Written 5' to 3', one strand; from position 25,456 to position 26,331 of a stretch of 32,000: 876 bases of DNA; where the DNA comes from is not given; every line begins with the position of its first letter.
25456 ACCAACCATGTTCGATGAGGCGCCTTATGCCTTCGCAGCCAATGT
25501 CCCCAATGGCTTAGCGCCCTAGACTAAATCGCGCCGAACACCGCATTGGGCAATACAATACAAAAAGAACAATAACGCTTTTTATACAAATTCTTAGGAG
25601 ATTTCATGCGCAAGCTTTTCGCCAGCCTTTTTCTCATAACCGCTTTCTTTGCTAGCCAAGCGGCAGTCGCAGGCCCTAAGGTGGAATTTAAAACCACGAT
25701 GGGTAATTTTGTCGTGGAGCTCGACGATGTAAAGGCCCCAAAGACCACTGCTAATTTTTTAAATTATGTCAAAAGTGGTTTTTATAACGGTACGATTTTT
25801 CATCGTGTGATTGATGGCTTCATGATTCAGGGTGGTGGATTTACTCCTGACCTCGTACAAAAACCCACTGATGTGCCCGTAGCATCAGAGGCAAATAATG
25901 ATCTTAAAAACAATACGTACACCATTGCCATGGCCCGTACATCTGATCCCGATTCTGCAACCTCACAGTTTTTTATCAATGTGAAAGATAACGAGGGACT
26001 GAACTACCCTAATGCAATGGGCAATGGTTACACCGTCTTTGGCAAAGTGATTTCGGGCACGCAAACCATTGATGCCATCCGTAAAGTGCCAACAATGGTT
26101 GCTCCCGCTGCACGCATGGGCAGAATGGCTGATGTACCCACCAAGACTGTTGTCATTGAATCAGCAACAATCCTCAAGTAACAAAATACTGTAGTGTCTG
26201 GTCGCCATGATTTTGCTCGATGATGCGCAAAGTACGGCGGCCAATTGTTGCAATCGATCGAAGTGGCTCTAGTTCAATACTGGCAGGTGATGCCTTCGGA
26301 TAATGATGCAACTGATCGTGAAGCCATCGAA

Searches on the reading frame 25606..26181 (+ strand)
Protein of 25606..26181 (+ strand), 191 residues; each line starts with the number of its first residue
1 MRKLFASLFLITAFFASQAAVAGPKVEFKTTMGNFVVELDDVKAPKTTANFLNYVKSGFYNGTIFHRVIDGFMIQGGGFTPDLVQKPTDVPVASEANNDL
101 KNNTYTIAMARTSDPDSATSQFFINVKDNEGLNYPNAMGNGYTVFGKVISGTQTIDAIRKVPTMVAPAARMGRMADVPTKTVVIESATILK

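Call 29: search_protein_families(library=pfam, proteins=[window:25606-26181:+], max_evalue=0.00001)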
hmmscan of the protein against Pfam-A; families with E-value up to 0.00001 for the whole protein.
window:25606-26181:+ (191 aa): 1 family
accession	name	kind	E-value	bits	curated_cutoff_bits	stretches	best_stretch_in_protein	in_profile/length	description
PF00160.26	Pro_isomerase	-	2.9e-44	151.6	21.7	1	26-188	2-158/159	Cyclophilin type peptidyl-prolyl cis-trans isomerase/CLD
